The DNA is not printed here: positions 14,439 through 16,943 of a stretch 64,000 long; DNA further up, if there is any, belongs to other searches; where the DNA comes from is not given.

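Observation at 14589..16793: Single polypeptide fusing an IscS/NifS-like PLP desulfurase to a Cys-type selenophosphate synthetase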

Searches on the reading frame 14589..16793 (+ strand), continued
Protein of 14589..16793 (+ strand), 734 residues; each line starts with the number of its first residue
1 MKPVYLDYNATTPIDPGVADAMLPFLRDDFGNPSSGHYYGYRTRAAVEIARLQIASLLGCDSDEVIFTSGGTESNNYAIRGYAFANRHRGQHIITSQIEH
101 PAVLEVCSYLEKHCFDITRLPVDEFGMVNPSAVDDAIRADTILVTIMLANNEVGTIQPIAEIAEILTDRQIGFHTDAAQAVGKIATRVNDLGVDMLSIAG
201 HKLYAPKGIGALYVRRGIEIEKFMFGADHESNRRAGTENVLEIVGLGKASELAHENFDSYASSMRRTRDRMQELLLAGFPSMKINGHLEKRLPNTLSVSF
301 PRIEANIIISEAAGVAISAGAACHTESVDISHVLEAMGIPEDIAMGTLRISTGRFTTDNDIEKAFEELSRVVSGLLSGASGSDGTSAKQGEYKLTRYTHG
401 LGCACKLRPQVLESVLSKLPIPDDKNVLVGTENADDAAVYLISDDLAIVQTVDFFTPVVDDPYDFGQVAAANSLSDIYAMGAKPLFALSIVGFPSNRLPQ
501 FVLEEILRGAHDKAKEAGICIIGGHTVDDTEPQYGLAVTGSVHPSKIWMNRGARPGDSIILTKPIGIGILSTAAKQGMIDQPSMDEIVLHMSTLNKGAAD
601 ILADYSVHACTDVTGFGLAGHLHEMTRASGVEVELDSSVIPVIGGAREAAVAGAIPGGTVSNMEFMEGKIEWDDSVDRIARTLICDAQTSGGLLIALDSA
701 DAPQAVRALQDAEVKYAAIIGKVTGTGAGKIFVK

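Call 56: predict_structure(alignment_id=A1)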
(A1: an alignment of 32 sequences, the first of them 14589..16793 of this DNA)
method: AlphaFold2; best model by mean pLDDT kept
length: 734 residues; sequences in the alignment: 32
mean_pLDDT: 85.6   pTM: 0.55
mean pLDDT of the five models: 85.6, 85.4, 79.9, 79.5, 78.5
residues with pLDDT >= 90: 429; 70-90: 209; 50-70: 57; < 50: 39
segments of 3 or more residues with pLDDT < 50: 225-227, 230-237, 322-328, 379-390, 401-408
pLDDT, mean of each block of 10 residues (from residue 1): 82 89 79 58 83 96 88 87 94 94 89 96 94 96 96 93 93 95 94 95 89 91 53 52 93 94 96 95 90 94 78 82 48 86 85 93 95 71 36 60 46 68 80 72 94 81 92 91 94 69 90 95 80 88 92 96 92 80 88 92 94 88 93 96 92 81 88 93 86 92 96 93 95 97
secondary structure, 60 per line:
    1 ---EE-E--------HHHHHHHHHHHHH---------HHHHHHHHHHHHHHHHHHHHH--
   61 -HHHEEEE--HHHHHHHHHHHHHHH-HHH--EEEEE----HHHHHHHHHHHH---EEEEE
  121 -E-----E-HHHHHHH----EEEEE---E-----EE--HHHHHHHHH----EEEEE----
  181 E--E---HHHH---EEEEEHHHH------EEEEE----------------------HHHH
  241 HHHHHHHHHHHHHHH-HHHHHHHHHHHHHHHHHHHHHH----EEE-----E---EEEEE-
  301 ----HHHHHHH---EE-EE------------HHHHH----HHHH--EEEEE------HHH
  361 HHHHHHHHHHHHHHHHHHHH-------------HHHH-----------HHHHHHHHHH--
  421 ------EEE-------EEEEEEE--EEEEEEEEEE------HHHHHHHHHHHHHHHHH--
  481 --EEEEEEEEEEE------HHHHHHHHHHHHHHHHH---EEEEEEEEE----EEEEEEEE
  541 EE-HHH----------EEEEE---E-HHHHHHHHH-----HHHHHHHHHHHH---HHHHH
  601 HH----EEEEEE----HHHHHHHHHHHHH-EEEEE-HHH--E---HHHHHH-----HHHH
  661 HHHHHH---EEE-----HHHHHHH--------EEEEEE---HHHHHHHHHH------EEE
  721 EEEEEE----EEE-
elements in order (helices of 4 or more, strands of 3 or more residues): H16-28 H38-58 E65-68 H71-85 E92-96 H101-112 E116-120 H130-136 E141-145 H159-167 E172-176 H188-191 E195-199 H200-203 E210-214 H237-255 H257-278 E283-285 E295-299 H305-311 H332-336 H341-344 E347-351 H358-380 H394-397 H409-418 E427-429 E437-443 E446-455 H462-478 E483-493 H500-516 E520-528 E533-542 E557-561 H567-575 H581-592 H596-602 E607-612 H617-629 E631-635 H646-651 H657-666 E670-672 H678-684 E693-698 H702-711 E718-726 E731-733

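Call 59: search_solved_structures(query=L075:11173-12297:+, max_evalue=1e-40)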
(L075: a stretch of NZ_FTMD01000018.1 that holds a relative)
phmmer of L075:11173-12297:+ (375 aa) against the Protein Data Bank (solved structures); distinct sequences matched with E-value up to 1e-40: 27.
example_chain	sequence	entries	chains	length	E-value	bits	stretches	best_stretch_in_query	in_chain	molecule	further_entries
1p3w_B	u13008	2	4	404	4.8e-187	624.7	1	1-375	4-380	Cysteine desulfurase | Cysteine desulfurase IscS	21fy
3lvj_A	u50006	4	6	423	5.6e-187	624.4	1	1-375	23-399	Cysteine desulfurase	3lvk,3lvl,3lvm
6nzu_A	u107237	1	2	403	9.9e-157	525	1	1-368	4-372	Cysteine desulfurase, mitochondrial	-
8tvt_A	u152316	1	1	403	9.9e-157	525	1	1-368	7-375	Cysteine desulfurase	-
8pk8_A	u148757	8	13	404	1e-156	524.9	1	1-368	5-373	Cysteine desulfurase | Isoform Mitochondrial of Cysteine desulfurase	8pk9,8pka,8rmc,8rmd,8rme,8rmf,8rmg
5wkp_A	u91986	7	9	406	1e-156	524.9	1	1-368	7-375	Cysteine desulfurase, mitochondrial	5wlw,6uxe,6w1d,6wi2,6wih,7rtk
5usr_A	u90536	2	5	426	1.2e-156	524.7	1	1-368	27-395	Cysteine desulfurase, mitochondrial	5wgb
5kz5_1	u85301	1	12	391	1.8e-152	510.9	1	10-368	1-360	Cysteine desulfurase, mitochondrial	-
7mhv_A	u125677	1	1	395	2.7e-143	480.8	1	1-374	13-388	Cysteine desulfurase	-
4r5f_A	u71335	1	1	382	6.2e-104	351.3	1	3-369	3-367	Cysteine desulfurase IscS 2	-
4eb5_A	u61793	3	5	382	4.3e-103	348.5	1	3-369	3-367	Probable cysteine desulfurase 2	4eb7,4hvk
9wep_A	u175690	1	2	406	1e-102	347.3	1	2-372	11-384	cysteine desulfurase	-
9wer_A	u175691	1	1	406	9.8e-102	344.1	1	2-372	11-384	cysteine desulfurase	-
9wew_A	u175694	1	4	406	2.5e-101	342.7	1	2-372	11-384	cysteine desulfurase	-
9wf8_A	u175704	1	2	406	1.7e-100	340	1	2-372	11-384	cysteine desulfurase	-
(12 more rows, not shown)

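Call 60: search_solved_structures(query=L039:10001-11149:+, max_evalue=1e-40)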
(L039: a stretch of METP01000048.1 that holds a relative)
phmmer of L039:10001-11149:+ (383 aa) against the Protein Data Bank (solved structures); distinct sequences matched with E-value up to 1e-40: 27.
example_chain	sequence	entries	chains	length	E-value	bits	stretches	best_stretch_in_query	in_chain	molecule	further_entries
9wep_A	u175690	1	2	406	4.1e-137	460.3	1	2-381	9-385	cysteine desulfurase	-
9wer_A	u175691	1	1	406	5e-135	453.4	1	2-381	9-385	cysteine desulfurase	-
9wew_A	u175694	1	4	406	2.5e-134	451.1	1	2-381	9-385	cysteine desulfurase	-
9wf8_A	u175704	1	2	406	1.7e-133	448.3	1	2-381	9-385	cysteine desulfurase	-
9wfb_A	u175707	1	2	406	1.2e-132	445.6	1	2-381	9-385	cysteine desulfurase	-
9wfe_A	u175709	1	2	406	1.6e-131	441.9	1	2-381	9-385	cysteine desulfurase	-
9wfy_A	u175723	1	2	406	1e-129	435.9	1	2-381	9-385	cysteine desulfurase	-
4r5f_A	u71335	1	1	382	8.1e-120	403.3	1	4-383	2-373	Cysteine desulfurase IscS 2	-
4eb5_A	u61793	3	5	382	5.5e-119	400.6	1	4-383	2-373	Probable cysteine desulfurase 2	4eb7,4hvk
6nzu_A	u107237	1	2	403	1.2e-111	376.5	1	2-375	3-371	Cysteine desulfurase, mitochondrial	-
8tvt_A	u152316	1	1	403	1.2e-111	376.4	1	2-375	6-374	Cysteine desulfurase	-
8pk8_A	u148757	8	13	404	1.2e-111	376.4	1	2-375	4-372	Cysteine desulfurase | Isoform Mitochondrial of Cysteine desulfurase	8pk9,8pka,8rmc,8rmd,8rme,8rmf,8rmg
5wkp_A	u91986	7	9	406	1.3e-111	376.4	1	2-375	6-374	Cysteine desulfurase, mitochondrial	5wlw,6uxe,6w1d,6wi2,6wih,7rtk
5usr_A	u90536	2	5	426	1.4e-111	376.2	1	2-375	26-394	Cysteine desulfurase, mitochondrial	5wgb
5kz5_1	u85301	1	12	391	5.7e-108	364.3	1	12-375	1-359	Cysteine desulfurase, mitochondrial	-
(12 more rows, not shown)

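Call 63: search_protein_families(library=pfam, alignment_id=A3, max_evalue=0.00001)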
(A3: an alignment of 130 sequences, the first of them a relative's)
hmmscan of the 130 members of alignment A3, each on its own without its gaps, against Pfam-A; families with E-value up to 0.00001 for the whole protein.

A. member 1, L016:7815-8681:+ (288 aa): 3 families
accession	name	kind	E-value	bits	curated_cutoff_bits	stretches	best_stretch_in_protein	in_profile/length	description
PF13561.12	adh_short_C2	-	2.7e-49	168.3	27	1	35-275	11-234/236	Enoyl-(Acyl carrier protein) reductase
PF00106.31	adh_short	-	4.3e-48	163.8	26.6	1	21-209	1-187/195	short chain dehydrogenase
PF08659.16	KR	-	6.5e-08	33.1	22.6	1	22-177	2-156/180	KR domain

B. families by the number of members that match (of 130 scanned): 130 families (the first 25 are shown)
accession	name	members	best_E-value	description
PF02635.20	DsrE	5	4.6e-25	DsrE/DsrF-like family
PF00171.27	Aldedh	3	3.6e-131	Aldehyde dehydrogenase family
PF07992.20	Pyr_redox_2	3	9e-62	Pyridine nucleotide-disulphide oxidoreductase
PF00581.25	Rhodanese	3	9.9e-19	Rhodanese-like domain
PF17131.11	LolA_like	2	5.2e-63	Outer membrane lipoprotein-sorting protein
PF01138.27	RNase_PH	2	1.9e-59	3' exoribonuclease family, domain 1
PF07690.21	MFS_1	2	3.5e-46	Major Facilitator Superfamily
PF00675.25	Peptidase_M16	2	2.8e-42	Insulinase (Peptidase family M16)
PF05193.26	Peptidase_M16_C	2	3.8e-39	Peptidase M16 inactive domain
PF02852.28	Pyr_redox_dim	2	1.1e-31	Pyridine nucleotide-disulphide oxidoreductase, dimerisation domain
PF04116.19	FA_hydroxylase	2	3.5e-28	Fatty acid hydroxylase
PF03725.20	RNase_PH_C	2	1.5e-23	3' exoribonuclease family, domain 2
PF00575.29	S1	2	7.8e-21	S1 RNA binding domain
PF00070.33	Pyr_redox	2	1.2e-20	Pyridine nucleotide-disulphide oxidoreductase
PF13489.12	Methyltransf_23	2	5.9e-20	Methyltransferase domain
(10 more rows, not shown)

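Call 72: fold_search(model_id=the predicted structure, library=pdb)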
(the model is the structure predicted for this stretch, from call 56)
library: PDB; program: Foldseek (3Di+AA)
matches with E <= 10: 1930; with E <= 0.001: 1749
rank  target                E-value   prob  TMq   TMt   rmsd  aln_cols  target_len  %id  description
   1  8rme_A                1.7e-43  1.00  0.50  0.90   5.6       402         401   42  Structure of the core ISC complex under turnover conditions (frataxin-bound) (released 2024-12-18)
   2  5wkp_A                4.7e-43  1.00  0.49  0.90   5.2       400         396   41  Crystal Structure of the Human mitochondrial Cysteine Desulfurase in complex with ISD11 and Iron-Sulfur Cluster Scaffo (released 2017-11-15)
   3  5wkp_E                6.2e-43  1.00  0.49  0.88   5.1       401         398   40  Crystal Structure of the Human mitochondrial Cysteine Desulfurase in complex with ISD11 and Iron-Sulfur Cluster Scaffo (released 2017-11-15)
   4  6wih_A                7.7e-43  1.00  0.50  0.90   5.2       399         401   41  N-terminal mutation of ISCU2 (L35H36) traps Nfs1 Cys loop in the active site of ISCU2 without metal present. Structure (released 2020-05-13)
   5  5wlw_E                1.2e-42  1.00  0.49  0.89   2.2       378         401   43  Crystal Structure of the Human Mitochondrial Cysteine Desulfurase with active Cysteine Loop within ISCU1 active site,  (released 2017-11-15)
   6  8rme_E                1.7e-42  1.00  0.50  0.92   2.2       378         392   43  Structure of the core ISC complex under turnover conditions (frataxin-bound) (released 2024-12-18)
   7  6uxe_A                4.8e-42  1.00  0.48  0.89   2.5       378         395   42  Structure of the human mitochondrial desulfurase complex Nfs1-ISCU2(M140I)-ISD11 with E.coli ACP1 at 1.57 A resolution (released 2019-11-20)
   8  5wlw_A                5.0e-42  1.00  0.49  0.90   2.2       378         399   43  Crystal Structure of the Human Mitochondrial Cysteine Desulfurase with active Cysteine Loop within ISCU1 active site,  (released 2017-11-15)
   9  8tvt_A                5.3e-42  1.00  0.50  0.90   4.6       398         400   42  Structure of human Cysteine desulfurase Nfs1 with L-propargylglycine bound to active site PLP in complex with ISD11, A (released 2024-09-11)
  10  6wi2_A                7.0e-42  1.00  0.50  0.90   5.2       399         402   41  Structure of human mitochondrial complex Nfs1-ISCU2-ISD11 with E.coli ACP1 at 1.95 A resolution (NIAU)2. N-terminal mu (released 2020-04-22)
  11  8rmd_A                2.8e-41  1.00  0.50  0.90   5.2       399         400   41  Structure of the FDX2-bound core ISC complex (distal conformation) (released 2024-12-18)
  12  6nzu_A                3.1e-41  1.00  0.49  0.89   2.2       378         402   43  Structure of the human frataxin-bound iron-sulfur cluster assembly complex (released 2019-05-22)
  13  4hvk                  3.2e-40  1.00  0.48  0.93   2.2       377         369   41  Crystal structure and functional studies of an unusual L-cysteine desulfurase from Archaeoglobus fulgidus. (released 2012-12-05)
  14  3lvm_A                6.4e-40  1.00  0.47  0.86   4.6       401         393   42  Crystal Structure of E.coli IscS (released 2010-04-21)
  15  3lvj_B                1.4e-39  1.00  0.48  0.90   2.4       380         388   43  Crystal Structure of E.coli IscS-TusA complex (form 1) (released 2010-04-21)
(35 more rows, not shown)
